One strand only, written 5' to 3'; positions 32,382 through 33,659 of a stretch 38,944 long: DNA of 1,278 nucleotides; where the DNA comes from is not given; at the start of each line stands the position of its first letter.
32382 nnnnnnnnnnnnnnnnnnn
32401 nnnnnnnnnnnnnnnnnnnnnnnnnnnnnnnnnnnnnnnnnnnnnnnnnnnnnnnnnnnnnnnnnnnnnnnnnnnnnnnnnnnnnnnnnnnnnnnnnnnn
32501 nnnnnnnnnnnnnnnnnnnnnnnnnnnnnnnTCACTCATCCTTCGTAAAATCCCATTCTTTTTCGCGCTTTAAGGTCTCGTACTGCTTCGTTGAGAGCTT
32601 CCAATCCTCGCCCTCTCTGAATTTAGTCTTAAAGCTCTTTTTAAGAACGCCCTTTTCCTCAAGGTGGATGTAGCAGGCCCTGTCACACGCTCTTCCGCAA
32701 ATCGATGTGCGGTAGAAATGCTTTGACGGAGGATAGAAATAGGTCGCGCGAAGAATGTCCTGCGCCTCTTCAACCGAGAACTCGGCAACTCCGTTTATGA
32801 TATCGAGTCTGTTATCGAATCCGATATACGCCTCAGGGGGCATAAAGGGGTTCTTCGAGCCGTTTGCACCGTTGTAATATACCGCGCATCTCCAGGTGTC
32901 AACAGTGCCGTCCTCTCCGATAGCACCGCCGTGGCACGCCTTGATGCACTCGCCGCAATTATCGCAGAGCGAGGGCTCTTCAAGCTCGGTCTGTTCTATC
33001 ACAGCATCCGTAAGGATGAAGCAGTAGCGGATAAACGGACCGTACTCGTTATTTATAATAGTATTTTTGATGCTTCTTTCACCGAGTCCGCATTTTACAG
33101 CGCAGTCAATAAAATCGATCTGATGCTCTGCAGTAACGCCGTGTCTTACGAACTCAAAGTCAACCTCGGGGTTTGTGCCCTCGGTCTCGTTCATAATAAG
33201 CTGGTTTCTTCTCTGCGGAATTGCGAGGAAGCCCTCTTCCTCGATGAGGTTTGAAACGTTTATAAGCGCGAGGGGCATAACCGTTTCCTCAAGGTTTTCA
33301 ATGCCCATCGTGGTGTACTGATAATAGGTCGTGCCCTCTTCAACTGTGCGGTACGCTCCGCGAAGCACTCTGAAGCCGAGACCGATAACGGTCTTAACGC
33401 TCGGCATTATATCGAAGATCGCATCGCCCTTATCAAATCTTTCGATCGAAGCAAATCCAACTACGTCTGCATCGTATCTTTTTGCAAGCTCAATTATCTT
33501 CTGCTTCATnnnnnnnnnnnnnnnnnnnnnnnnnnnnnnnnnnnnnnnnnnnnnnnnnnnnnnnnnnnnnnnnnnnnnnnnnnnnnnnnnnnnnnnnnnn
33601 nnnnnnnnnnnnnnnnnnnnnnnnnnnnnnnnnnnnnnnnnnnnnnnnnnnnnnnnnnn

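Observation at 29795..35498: Operon of three tandem, tightly spaced or overlapping RdhA/QueG-like Fe-S proteins plus a serine hydrolase and a Gfo/Idh/MocA oxidoreductase, divergent from an AraC regulator and GH20-like genes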

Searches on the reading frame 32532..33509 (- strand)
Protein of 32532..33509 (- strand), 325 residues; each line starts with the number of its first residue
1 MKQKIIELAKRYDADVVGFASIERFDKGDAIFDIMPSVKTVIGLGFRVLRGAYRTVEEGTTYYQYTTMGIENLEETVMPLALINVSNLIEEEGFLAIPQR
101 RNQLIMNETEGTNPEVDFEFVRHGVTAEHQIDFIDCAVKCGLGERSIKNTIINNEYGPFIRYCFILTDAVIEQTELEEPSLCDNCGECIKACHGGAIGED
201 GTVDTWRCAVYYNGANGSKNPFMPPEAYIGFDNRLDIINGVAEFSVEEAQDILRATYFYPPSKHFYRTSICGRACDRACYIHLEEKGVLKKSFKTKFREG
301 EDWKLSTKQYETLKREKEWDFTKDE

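Call 3: search_protein_families(library=pfam, proteins=[window:32532-33509:-], max_evalue=0.1)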
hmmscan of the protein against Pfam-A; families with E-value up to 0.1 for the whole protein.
window:32532-33509:- (325 aa): 6 families
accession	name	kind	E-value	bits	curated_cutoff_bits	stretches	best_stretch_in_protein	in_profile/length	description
PF13484.11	Fer4_16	-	0.00048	21.3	30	1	182-211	2-32/66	4Fe-4S double cluster binding domain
PF12837.12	Fer4_6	-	0.0013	19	25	1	179-197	6-24/24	4Fe-4S binding domain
PF12800.12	Fer4_4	-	0.0019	18.9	24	1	179-194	1-16/17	4Fe-4S binding domain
PF13237.11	Fer4_10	-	0.033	14.6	25.5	1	177-199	4-28/53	4Fe-4S dicluster domain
PF00037.32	Fer4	-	0.041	14.1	21.1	1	179-197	5-23/24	4Fe-4S binding domain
PF12838.12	Fer4_7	-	0.055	14.4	27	1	182-198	2-18/52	4Fe-4S dicluster domain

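Call 4: search_protein_families(library=ncbifam, proteins=[window:32532-33509:-], max_evalue=0.1)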
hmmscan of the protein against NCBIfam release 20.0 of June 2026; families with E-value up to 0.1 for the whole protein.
window:32532-33509:- (325 aa): 6 families
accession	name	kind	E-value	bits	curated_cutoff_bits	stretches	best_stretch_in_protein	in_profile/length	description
TIGR00276.1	TIGR00276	equivalog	1.3e-08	34.3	200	1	136-212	136-211/337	tRNA epoxyqueuosine(34) reductase QueG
TIGR02486.1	RDH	subfamily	3.7e-06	27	160.35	1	131-210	151-234/314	reductive dehalogenase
TIGR00402.1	napF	equivalog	0.012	15.5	102.2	1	181-251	36-112/149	ferredoxin-type protein NapF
TIGR02060.1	aprB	equivalog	0.045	13.6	135.65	1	168-204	33-69/132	adenylyl-sulfate reductase subunit beta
TIGR04105.1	FeFe_hydrog_B1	subfamily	0.082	11.5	450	0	131-201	139-209/462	monomeric [FeFe] hydrogenase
NF040763.1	FeFe_hydrog_A6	exception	0.088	11.2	765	0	175-204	184-212/571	NADH-dependent [FeFe] hydrogenase, group A6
